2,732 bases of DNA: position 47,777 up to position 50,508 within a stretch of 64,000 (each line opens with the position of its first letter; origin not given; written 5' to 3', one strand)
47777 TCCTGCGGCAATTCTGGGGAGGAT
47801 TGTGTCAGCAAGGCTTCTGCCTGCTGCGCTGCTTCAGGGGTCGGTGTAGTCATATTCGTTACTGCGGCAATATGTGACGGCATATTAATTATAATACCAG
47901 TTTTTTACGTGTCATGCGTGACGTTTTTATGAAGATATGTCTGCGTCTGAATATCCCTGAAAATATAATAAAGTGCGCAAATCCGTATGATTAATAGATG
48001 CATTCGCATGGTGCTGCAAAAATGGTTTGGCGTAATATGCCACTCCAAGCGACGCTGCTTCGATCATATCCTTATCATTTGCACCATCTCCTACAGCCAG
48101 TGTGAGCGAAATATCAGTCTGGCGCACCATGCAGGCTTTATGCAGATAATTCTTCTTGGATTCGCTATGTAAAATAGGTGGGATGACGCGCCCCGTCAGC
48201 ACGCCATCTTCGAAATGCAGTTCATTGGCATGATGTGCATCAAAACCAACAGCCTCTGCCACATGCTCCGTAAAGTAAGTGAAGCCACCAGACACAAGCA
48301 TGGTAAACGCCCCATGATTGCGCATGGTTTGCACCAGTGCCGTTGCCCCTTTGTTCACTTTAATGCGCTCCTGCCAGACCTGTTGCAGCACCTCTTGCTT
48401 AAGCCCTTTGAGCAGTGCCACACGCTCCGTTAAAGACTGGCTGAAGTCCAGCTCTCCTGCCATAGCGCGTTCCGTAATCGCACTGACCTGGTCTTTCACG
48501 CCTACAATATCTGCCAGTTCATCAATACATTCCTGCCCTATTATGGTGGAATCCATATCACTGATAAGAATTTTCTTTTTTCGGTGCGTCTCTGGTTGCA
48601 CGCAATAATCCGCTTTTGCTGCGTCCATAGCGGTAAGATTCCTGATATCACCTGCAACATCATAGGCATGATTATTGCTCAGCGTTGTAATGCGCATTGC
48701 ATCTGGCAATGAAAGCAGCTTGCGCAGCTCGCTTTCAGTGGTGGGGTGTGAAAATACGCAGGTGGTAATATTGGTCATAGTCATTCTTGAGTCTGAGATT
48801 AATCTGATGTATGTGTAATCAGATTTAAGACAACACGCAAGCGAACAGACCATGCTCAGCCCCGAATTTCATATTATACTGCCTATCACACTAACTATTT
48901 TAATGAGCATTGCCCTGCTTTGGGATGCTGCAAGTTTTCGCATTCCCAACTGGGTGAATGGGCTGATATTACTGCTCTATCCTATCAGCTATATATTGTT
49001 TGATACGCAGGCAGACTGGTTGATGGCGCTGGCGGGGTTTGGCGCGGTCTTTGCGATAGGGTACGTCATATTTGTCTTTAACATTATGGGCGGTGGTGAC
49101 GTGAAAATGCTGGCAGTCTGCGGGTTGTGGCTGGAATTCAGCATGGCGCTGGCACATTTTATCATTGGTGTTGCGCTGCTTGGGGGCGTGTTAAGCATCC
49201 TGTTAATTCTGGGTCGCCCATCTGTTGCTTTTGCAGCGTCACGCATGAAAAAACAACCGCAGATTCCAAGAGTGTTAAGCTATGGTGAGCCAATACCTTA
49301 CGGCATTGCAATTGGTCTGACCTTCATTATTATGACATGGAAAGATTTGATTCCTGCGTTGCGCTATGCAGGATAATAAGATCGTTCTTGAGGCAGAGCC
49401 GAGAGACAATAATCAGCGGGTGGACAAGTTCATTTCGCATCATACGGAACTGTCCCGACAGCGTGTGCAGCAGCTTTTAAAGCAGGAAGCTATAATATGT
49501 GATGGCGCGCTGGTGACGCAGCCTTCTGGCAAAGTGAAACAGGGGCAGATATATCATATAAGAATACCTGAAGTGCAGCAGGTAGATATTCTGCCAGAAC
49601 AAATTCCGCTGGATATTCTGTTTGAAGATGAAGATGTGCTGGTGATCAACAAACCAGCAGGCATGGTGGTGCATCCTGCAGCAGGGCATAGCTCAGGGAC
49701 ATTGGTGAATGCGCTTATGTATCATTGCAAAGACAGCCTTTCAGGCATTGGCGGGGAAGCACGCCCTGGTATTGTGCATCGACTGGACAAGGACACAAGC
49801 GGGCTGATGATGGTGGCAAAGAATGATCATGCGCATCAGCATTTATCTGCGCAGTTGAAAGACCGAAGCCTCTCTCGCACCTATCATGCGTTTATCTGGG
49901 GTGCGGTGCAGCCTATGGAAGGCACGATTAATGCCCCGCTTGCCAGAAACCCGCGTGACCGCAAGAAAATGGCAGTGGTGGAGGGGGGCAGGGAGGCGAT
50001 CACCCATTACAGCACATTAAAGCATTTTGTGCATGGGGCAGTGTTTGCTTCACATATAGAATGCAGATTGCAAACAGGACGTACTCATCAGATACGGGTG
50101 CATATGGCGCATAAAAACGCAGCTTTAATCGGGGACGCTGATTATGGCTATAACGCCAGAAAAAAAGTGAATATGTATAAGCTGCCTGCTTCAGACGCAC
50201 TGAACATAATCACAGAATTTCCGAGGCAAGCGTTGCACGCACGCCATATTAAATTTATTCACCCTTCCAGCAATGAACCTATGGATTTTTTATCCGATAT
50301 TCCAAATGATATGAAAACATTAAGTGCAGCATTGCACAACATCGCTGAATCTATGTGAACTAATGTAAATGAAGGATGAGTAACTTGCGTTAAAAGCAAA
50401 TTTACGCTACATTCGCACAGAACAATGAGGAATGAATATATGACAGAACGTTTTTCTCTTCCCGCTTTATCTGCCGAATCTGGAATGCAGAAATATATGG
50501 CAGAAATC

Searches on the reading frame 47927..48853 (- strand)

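Call 16: search_protein_families(library=pfam, proteins=[window:47927-48853:-], max_evalue=0.001)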
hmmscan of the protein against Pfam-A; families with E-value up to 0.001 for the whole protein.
window:47927-48853:- (308 aa): 3 families
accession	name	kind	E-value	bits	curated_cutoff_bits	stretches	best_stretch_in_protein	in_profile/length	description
PF12710.13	HAD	-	1.1e-17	65.5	27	1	97-264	2-188/189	haloacid dehalogenase-like hydrolase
PF00702.32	Hydrolase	-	1.1e-12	49.3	26.4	1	94-267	2-190/191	haloacid dehalogenase-like hydrolase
PF08282.18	Hydrolase_3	-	2.1e-05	24.8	20.9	1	232-273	187-228/255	haloacid dehalogenase-like hydrolase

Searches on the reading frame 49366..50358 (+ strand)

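Call 16: search_protein_families(library=pfam, proteins=[window:49366-50358:+], max_evalue=0.001)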
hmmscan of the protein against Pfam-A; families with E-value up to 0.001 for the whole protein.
window:49366-50358:+ (330 aa): 1 family
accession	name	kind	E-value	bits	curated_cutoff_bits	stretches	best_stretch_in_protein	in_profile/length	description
PF00849.27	PseudoU_synth_2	-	7.3e-34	117.6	26.8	1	90-249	1-152/152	RNA pseudouridylate synthase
